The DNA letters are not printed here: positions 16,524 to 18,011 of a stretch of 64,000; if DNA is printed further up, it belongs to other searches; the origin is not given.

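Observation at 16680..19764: Candidate sphingoid-base/amino-lipid operon: SPT-like synthase, extended SDR and tandem thioesterase, with no ceramide synthase nearby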

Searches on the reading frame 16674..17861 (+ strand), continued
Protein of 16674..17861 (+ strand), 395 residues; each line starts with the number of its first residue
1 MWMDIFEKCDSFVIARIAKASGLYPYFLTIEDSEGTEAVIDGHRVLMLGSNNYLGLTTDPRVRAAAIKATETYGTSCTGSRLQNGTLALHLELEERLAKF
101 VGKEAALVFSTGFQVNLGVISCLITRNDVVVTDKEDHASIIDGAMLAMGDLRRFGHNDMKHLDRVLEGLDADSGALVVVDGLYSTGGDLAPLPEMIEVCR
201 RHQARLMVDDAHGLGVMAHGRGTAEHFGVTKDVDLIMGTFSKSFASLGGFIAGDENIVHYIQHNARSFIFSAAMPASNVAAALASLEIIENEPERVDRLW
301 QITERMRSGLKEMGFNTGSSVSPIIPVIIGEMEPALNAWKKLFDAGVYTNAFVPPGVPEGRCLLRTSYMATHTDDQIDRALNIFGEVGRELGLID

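Call 60: search_protein_families(library=ncbifam, proteins=[L084:9175-10185:+, L004:9175-10194:+, L093:8334-9275:+, L093:7178-8320:+, L091:10234-11190:-], max_evalue=0.00001)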
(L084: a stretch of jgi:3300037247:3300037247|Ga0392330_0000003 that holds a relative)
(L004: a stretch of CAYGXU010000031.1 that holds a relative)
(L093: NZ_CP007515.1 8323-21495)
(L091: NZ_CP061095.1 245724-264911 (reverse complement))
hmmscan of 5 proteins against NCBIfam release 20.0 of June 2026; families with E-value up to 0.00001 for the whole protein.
L084:9175-10185:+ (336 aa): 22 families
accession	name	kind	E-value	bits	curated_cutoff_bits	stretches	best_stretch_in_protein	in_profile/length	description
TIGR03466.1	HpnA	hypoth_equivalog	4.3e-36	124.4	367.65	1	4-335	2-326/327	hopanoid-associated sugar epimerase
NF052578.1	StrlDmthSdmBMthl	equivalog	1.4e-18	67.7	600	1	5-126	3-125/328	sterol demethylase protein SdmB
TIGR01746.1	Thioester-redct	subfamily_domain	4.4e-18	65.7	213.35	2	6-51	3-50/371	thioester reductase domain-containing protein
NF042423.1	oxyalk_red_Shew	equivalog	9e-18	64.4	580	1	3-174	9-181/331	2-alkyl-3-oxoalkanoate reductase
TIGR01179.1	galE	equivalog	9.7e-18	64.1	262.3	1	5-155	2-161/332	UDP-glucose 4-epimerase GalE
NF042422.1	oxyalk_red_OleD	equivalog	1.3e-17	64.2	580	1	5-328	3-326/329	2-alkyl-3-oxoalkanoate reductase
TIGR01214.1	rmlD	equivalog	1e-15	57.6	224.05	1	5-172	2-155/285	dTDP-4-dehydrorhamnose reductase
TIGR04180.1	EDH_00030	hypoth_equivalog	2.5e-15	56.3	475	1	6-166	2-174/297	NAD-dependent 4,6-dehydratase LegB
TIGR01181.1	dTDP_gluc_dehyt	equivalog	5.9e-15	55.2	365.1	1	5-335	2-316/321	dTDP-glucose 4,6-dehydratase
NF043036.1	ErythonDh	equivalog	1.5e-13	50.7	325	1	5-156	3-166/321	D-erythronate dehydrogenase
TIGR02197.1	heptose_epim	equivalog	1.3e-11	44.3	274.6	1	6-151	2-150/316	ADP-glyceromanno-heptose 6-epimerase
NF005539.0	PRK07201.1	equivalog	6.1e-11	41.8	549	1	6-170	4-180/657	SDR family oxidoreductase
NF058621.1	DiazavRedAvaA7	equivalog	1.9e-10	40.9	400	1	4-215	2-221/304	3-diazoavenalumate denitrifying reductase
TIGR01777.1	yfcH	hypoth_equivalog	7e-10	38.9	207.35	1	6-213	2-211/292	TIGR01777 family oxidoreductase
NF050030.1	thlkprotThyD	equivalog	2e-09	37.1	400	1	6-253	4-252/305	thylakoid membrane protein ThyD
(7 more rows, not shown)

L004:9175-10194:+ (339 aa): 25 families
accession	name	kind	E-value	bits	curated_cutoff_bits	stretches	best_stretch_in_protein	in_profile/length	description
TIGR03466.1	HpnA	hypoth_equivalog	1.2e-34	119.7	367.65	1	4-337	2-325/327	hopanoid-associated sugar epimerase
NF042423.1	oxyalk_red_Shew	equivalog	9.6e-22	77.5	580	1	3-323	9-325/331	2-alkyl-3-oxoalkanoate reductase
TIGR01214.1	rmlD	equivalog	1.5e-19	70.2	224.05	1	4-259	1-230/285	dTDP-4-dehydrorhamnose reductase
TIGR01746.1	Thioester-redct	subfamily_domain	1.9e-19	70.1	213.35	1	5-171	2-199/371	thioester reductase domain-containing protein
TIGR01179.1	galE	equivalog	1e-18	67.3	262.3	1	4-153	1-159/332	UDP-glucose 4-epimerase GalE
TIGR04180.1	EDH_00030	hypoth_equivalog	1.7e-18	66.7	475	1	5-169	1-177/297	NAD-dependent 4,6-dehydratase LegB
NF052578.1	StrlDmthSdmBMthl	equivalog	1.9e-16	60.7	600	1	5-217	3-220/328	sterol demethylase protein SdmB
NF042422.1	oxyalk_red_OleD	equivalog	6.9e-16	58.5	580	1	4-184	2-185/329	2-alkyl-3-oxoalkanoate reductase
TIGR01181.1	dTDP_gluc_dehyt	equivalog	1e-14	54.4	365.1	1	4-172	1-186/321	dTDP-glucose 4,6-dehydratase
NF043036.1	ErythonDh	equivalog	2.2e-14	53.4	325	1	4-153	2-163/321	D-erythronate dehydrogenase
NF050030.1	thlkprotThyD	equivalog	6.6e-12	45.2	400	1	4-211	2-218/305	thylakoid membrane protein ThyD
NF005539.0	PRK07201.1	equivalog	7.6e-12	44.8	549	1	5-170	3-180/657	SDR family oxidoreductase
TIGR01777.1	yfcH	hypoth_equivalog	1.4e-11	44.5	207.35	1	5-212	1-210/292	TIGR01777 family oxidoreductase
TIGR02622.1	CDP_4_6_dhtase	equivalog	3.6e-11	42.8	278.45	1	3-154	5-169/352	CDP-glucose 4,6-dehydratase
NF007956.0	PRK10675.1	subfamily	4.9e-11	42.3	394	1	4-150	2-160/338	UDP-glucose 4-epimerase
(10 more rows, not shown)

L093:8334-9275:+ (313 aa): 13 families
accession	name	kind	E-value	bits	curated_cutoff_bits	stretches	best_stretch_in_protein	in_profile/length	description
TIGR03466.1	HpnA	hypoth_equivalog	7.2e-33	113.8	367.65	1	1-311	5-325/327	hopanoid-associated sugar epimerase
NF042422.1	oxyalk_red_OleD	equivalog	5.8e-20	71.9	580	1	1-306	5-327/329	2-alkyl-3-oxoalkanoate reductase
TIGR01214.1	rmlD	equivalog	2.4e-14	53.1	224.05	1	1-252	4-251/285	dTDP-4-dehydrorhamnose reductase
NF052578.1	StrlDmthSdmBMthl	equivalog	8e-13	48.8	600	1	1-160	5-174/328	sterol demethylase protein SdmB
NF042423.1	oxyalk_red_Shew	equivalog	4.1e-12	45.8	580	1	1-302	13-330/331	2-alkyl-3-oxoalkanoate reductase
TIGR01179.1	galE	equivalog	3.9e-11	42.4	262.3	1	1-157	4-178/332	UDP-glucose 4-epimerase GalE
NF047837.1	UDPAcbARedWbcJ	equivalog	7.8e-09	34.9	500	1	49-157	35-135/372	UDP-2-acetamido-2,6-beta-L-arabino-hexul-4-ose reductase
TIGR04180.1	EDH_00030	hypoth_equivalog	1.3e-08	34.2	475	1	1-160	3-180/297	NAD-dependent 4,6-dehydratase LegB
TIGR01746.1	Thioester-redct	subfamily_domain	4.1e-07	29.6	213.35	0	1-32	4-37/371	thioester reductase domain-containing protein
TIGR02197.1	heptose_epim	equivalog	5.7e-07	29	274.6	1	1-160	3-175/316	ADP-glyceromanno-heptose 6-epimerase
NF041293.1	G6PDh_Azf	equivalog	4.9e-06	26.1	400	0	1-110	7-118/252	NAD-dependent glucose-6-phosphate dehydrogenase Azf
TIGR01777.1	yfcH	hypoth_equivalog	8e-06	25.6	207.35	0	1-71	3-68/292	TIGR01777 family oxidoreductase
NF007956.0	PRK10675.1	subfamily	8.4e-06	25.1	394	0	36-141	47-163/338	UDP-glucose 4-epimerase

L093:7178-8320:+ (380 aa): 0 families

L091:10234-11190:- (318 aa): 0 families

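Call 62: search_protein_families(library=pfam, proteins=[L093:7178-8320:+, L091:10234-11190:-, L093:8334-9275:+], max_evalue=0.01)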
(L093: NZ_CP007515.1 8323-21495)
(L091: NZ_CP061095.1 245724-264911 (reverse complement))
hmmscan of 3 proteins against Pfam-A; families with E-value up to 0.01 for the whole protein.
L093:7178-8320:+ (380 aa): 2 families
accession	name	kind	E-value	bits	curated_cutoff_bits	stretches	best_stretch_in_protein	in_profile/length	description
PF00583.31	Acetyltransf_1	-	2.7e-09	37.7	20.7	1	223-355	6-107/116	Acetyltransferase (GNAT) family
PF13508.13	Acetyltransf_7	-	0.0048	17.7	27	0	305-350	28-68/84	Acetyltransferase (GNAT) domain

L091:10234-11190:- (318 aa): 0 families

L093:8334-9275:+ (313 aa): 7 families
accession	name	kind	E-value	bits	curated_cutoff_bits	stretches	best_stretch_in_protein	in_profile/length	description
PF01370.27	Epimerase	-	2.5e-31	109.4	20.9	1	1-201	3-226/240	NAD dependent epimerase/dehydratase family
PF01073.25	3Beta_HSD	-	3.4e-19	69.4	22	1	1-201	2-230/280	3-beta hydroxysteroid dehydrogenase/isomerase family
PF13460.12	NAD_binding_10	-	3.4e-17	63.4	27.2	1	3-155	1-146/184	NAD(P)H-binding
PF05368.20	NmrA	-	2.1e-12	47.7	27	1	1-242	7-245/298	NmrA-like family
PF04321.23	RmlD_sub_bind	-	7.3e-12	45.4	27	1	1-247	5-246/287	RmlD substrate binding domain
PF07993.18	NAD_binding_4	-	8.4e-11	41.9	20.1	1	52-161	80-213/258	Male sterility protein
PF16363.11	GDP_Man_Dehyd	-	4.4e-10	40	27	1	1-303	2-332/332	GDP-mannose 4,6 dehydratase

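Call 65: search_protein_families(library=pfam, proteins=[L041:5888-7051:+, L041:7113-7748:+, L041:9276-10385:-, L041:11186-12142:-, L041:4386-5657:-, L041:2038-4323:+, L041:12111-13430:+, L041:10506-11162:-], max_evalue=0.001)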
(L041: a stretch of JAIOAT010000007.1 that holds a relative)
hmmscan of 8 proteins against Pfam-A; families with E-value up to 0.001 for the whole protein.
L041:5888-7051:+ (387 aa): 2 families
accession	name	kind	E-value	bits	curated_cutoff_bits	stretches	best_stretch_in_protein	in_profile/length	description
PF00583.31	Acetyltransf_1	-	9.3e-11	42.5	20.7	1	56-123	25-96/116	Acetyltransferase (GNAT) family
PF13480.13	Acetyltransf_6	-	0.00051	20.7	22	0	215-275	28-90/143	Acetyltransferase (GNAT) domain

L041:7113-7748:+ (211 aa): 0 families

L041:9276-10385:- (369 aa): 1 family
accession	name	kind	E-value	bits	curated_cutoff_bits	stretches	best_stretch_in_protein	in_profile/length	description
PF01658.22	Inos-1-P_synth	-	7.1e-36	123.1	27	1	192-300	1-107/107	Myo-inositol-1-phosphate synthase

L041:11186-12142:- (318 aa): 0 families

L041:4386-5657:- (423 aa): 2 families
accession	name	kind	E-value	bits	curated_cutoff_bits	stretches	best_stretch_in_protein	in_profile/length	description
PF04055.27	Radical_SAM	-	2.6e-17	63.9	29.5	1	29-185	2-165/166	Radical SAM superfamily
PF13353.11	Fer4_12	-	1.7e-05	25.6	22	1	33-145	14-135/137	4Fe-4S single cluster domain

L041:2038-4323:+ (761 aa): 5 families
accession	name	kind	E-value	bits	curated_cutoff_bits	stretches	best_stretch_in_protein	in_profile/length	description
PF22666.2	Glyco_hydro_2_N2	-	2.1e-17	64.2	27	1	61-146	42-128/167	Glycosyl hydrolase 2 galactose-binding domain-like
PF02836.23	Glyco_hydro_2_C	-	5e-12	46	21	1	335-545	33-256/302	Glycosyl hydrolases family 2, TIM barrel domain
PF00703.27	Glyco_hydro_2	-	3e-11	44.5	23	1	192-299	3-109/109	Glycosyl hydrolases family 2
PF02837.24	Glyco_hydro_2_N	-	3.1e-10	40.7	28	1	36-139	32-136/169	Glycosyl hydrolases family 2, sugar binding domain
PF17786.7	Mannosidase_ig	-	0.00038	21.4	23.4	0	604-680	4-84/91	Mannosidase Ig/CBM-like domain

L041:12111-13430:+ (439 aa): 6 families
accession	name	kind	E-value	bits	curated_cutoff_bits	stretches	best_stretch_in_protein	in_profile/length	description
PF13185.12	GAF_2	-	2.5e-18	67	28.6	1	79-218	2-136/136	GAF domain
PF01590.32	GAF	-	2e-16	61.2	22.4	1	81-217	2-133/133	GAF domain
PF02518.31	HATPase_c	-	1.6e-15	57.9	26.4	1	342-433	3-110/111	Histidine kinase-, DNA gyrase B-, and HSP90-like ATPase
PF07730.19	HisKA_3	-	8e-12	46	24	1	234-299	1-66/68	Histidine kinase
PF13581.12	HATPase_c_2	-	0.00037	21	27.4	1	347-393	34-85/127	Histidine kinase-like ATPase domain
PF13492.12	GAF_3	-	0.00052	20.9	27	0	165-219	77-129/129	GAF domain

L041:10506-11162:- (218 aa): 1 family
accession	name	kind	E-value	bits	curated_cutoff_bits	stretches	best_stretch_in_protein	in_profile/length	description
PF02517.21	Rce1-like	-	1.8e-15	57.4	22.4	1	127-204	7-93/93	Type II CAAX prenyl endopeptidase Rce1-like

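Call 66: find_homologous_proteins(query=L041:5888-7051:+, max_evalue=1e-20)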
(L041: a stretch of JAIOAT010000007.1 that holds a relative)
Query L041:5888-7051:+ (387 aa): 689 proteins with E <= 1e-20 among 4630 candidates; the best 120 are listed.
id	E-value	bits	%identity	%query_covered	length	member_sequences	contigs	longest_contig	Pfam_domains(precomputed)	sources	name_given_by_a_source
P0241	2.1e-268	908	99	100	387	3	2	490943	PF00583.32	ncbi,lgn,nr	ncbi:MAG: GNAT family N-acetyltransferase [Anaerolineae bacterium]|nr:GNAT family N-acetyltransferas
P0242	1.7e-229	780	84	100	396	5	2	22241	PF13480.14,PF00583.32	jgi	-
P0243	5.2e-211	719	78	99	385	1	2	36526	PF00583.32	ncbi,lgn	ncbi:MAG: GNAT family N-acetyltransferase [Anaerolineae bacterium]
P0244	2.4e-206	703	76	99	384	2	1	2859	PF00583.32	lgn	-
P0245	2.0e-205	700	76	99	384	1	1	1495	PF00583.32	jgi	jgi:GNAT superfamily N-acetyltransferase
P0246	3.8e-201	686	75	99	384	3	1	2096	PF00583.32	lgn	-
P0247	8.2e-201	685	74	99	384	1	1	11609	PF00583.32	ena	-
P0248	2.8e-190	651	68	100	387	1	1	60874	PF13480.14,PF00583.32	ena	-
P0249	4.7e-190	650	70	99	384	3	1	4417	PF13480.14,PF00583.32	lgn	-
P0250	2.8e-189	647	67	100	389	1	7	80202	PF00583.32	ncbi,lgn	-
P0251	3.8e-188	644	68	100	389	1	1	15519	PF13480.14,PF00583.32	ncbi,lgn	-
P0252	7.9e-187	639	68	98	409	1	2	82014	PF00583.32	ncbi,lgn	-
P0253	1.3e-183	629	68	98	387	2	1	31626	PF00583.32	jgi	jgi:GNAT superfamily N-acetyltransferase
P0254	2.0e-183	628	68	99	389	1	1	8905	PF00583.32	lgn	-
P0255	1.1e-180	619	68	98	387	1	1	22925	PF00583.32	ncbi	-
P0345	1.0e-106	375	43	98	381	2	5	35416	PF00583.32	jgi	jgi:GNAT superfamily N-acetyltransferase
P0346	1.4e-106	375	43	98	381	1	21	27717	PF00583.32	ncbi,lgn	-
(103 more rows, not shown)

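Call 67: search_solved_structures(query=L093:8334-9275:+, max_evalue=0.001)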
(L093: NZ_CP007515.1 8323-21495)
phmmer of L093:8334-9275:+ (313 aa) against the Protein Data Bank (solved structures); distinct sequences matched with E-value up to 0.001: 64 (the best 60 are shown).
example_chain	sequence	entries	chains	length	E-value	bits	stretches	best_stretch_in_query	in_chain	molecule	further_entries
9g83_P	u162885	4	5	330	4.2e-21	79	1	2-251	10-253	NAD-dependent epimerase/dehydratase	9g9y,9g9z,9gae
3wj7_A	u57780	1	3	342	1.2e-16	64.4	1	1-311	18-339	Putative oxidoreductase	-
6kv9_A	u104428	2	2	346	5e-15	59.1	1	1-197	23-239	MoeE5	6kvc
7ar7_P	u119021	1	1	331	2.8e-12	50.1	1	2-289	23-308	NADH dehydrogenase [ubiquinone] 1 alpha subcomplex subunit 9, mitochondrial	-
7a23_T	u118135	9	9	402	4.5e-12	49.4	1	2-289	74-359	39kDa | NADH dehydrogenase [ubiquinone] 1 alpha subcomplex subunit 9, mitochondrial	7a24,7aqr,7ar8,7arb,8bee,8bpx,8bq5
6wjb_A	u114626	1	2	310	1.6e-11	47.5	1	1-165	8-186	NAD-dependent epimerase/dehydratase family protein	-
6zl6_A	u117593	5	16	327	5e-11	45.9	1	1-198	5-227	Epimerase domain-containing protein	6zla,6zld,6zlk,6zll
6wj9_A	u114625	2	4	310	1.5e-10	44.3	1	1-165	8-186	NAD-dependent epimerase/dehydratase family protein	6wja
6zlj_A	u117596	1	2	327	1.8e-10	44.1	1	1-198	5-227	Epimerase domain-containing protein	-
6x89_A9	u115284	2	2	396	3.6e-10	43.1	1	2-292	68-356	NADH dehydrogenase [ubiquinone] 1 alpha subcomplex subunit 9, mitochondrial isoform X1 | NDUA9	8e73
6jkg_A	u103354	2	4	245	5.7e-10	42.5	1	2-195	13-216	Sterol-4-alpha-carboxylate 3-dehydrogenase, decarboxylating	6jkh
4zrm_A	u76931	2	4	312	7.1e-09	38.9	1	1-203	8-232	UDP-glucose 4-epimerase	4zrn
8b9z_P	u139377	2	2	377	1.2e-08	38.2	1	2-219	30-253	NADH dehydrogenase (Ubiquinone) 39 kDa subunit, isoform A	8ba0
7ys8_A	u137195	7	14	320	1.8e-08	37.5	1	1-161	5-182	UDP-glucose 4-epimerase | UDP-glucose 4-epimerase along with EC 5.1.3.2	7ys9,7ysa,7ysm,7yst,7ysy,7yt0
4id9_A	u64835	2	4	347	2.3e-08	37.2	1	1-152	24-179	SHORT-CHAIN DEHYDROGENASE/REDUCTASE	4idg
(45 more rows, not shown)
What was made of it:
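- On CerR (bacterial ceramide reductase, NDUFA9-like): It hits NDUFA9 chains (E 4e-21 to 1e-12, call 67).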

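Call 68: search_solved_structures(query=L084:9175-10185:+, max_evalue=0.001)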
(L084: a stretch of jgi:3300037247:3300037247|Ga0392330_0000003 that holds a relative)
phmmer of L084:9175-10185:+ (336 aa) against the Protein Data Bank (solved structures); distinct sequences matched with E-value up to 0.001: 89 (the best 60 are shown).
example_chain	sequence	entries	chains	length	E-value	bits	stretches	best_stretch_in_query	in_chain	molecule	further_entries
3wj7_A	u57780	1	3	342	5e-20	75.3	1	2-334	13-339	Putative oxidoreductase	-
6kv9_A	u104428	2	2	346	6.3e-18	68.4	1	5-160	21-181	MoeE5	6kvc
6wjb_A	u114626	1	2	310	1.1e-14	57.7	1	2-169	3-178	NAD-dependent epimerase/dehydratase family protein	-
6wj9_A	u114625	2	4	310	9e-14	54.7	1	2-169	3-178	NAD-dependent epimerase/dehydratase family protein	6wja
6bwl_A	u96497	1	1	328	2.9e-10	43.2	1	5-216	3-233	Pal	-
8shh_A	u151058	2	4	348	1.2e-09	41.2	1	4-204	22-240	dTDP-glucose 4,6-dehydratase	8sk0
4zrm_A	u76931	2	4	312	1.2e-09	41.1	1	5-174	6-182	UDP-glucose 4-epimerase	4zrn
4twr_A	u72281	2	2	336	1.9e-09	40.5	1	4-155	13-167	NAD binding site:NAD-dependent epimerase/dehydratase:UDP-glucose 4-epimerase | UDP-glucose 4-epimerase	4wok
3icp_A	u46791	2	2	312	2.2e-09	40.3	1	4-191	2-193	NAD-dependent epimerase/dehydratase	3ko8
8rdg_A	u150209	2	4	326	3.9e-09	39.5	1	4-171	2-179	SDR family NAD(P)-dependent oxidoreductase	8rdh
4wpg_A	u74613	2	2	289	4.2e-09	39.4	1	3-194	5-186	dTDP-4-dehydrorhamnose reductase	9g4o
2x4g_A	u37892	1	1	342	6.7e-09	38.7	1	6-335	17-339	NUCLEOSIDE-DIPHOSPHATE-SUGAR EPIMERASE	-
7cgv_A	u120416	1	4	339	8.4e-09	38.4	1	3-155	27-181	Artificial L-threonine 3-dehydrogenase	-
3rft_A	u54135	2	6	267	9.4e-09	38.2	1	3-168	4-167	Uronate dehydrogenase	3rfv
8rdi_A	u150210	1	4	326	1.4e-08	37.7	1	4-171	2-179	SDR family NAD(P)-dependent oxidoreductase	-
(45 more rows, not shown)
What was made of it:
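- SDR-type threonine dehydrogenases exist; an artificial L-threonine dehydrogenase appears weakly (8e-9) among PDB hits of the L084 variant SDR (call 68).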

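Call 79: get_annotated_region(hit=H22, flank=3000)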
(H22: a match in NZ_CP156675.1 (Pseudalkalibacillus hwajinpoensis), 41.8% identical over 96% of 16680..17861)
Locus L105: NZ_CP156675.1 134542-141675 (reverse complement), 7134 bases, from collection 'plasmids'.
description: Pseudalkalibacillus hwajinpoensis strain Zjut HJ2101 plasmid unnamed1, complete sequence
organism: Pseudalkalibacillus hwajinpoensis (NCBI taxid 208199)
taxonomy: Bacteria; Bacillota; Bacilli; Bacillales; Bacillaceae; Pseudalkalibacillus; Pseudalkalibacillus hwajinpoensis
host: -; source: mixed culture,soil; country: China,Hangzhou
typing (MOB-suite, as given by PLSDB): non-mobilizable
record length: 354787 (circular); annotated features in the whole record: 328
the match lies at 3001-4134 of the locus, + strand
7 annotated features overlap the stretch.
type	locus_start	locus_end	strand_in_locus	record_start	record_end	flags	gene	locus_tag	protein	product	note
CDS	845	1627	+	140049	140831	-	-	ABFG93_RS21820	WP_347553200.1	6-carboxyhexanoate--CoA ligase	-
CDS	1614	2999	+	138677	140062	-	bioA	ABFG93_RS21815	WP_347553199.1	adenosylmethionine--8-amino-7-oxononanoate transaminase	GO:0009102 - biotin biosynthetic process [Evidence IEA]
CDS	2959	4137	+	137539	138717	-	bioF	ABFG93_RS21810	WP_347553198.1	8-amino-7-oxononanoate synthase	GO:0009102 - biotin biosynthetic process [Evidence IEA]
CDS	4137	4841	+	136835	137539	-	bioD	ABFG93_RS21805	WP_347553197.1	dethiobiotin synthase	GO:0009102 - biotin biosynthetic process [Evidence IEA]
CDS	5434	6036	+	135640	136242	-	-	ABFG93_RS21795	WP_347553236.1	biotin transporter BioY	-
CDS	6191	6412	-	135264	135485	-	-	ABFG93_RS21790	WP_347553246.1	hypothetical protein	-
CDS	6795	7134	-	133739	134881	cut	-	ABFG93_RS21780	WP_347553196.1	NAD(P)-binding domain-containing protein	-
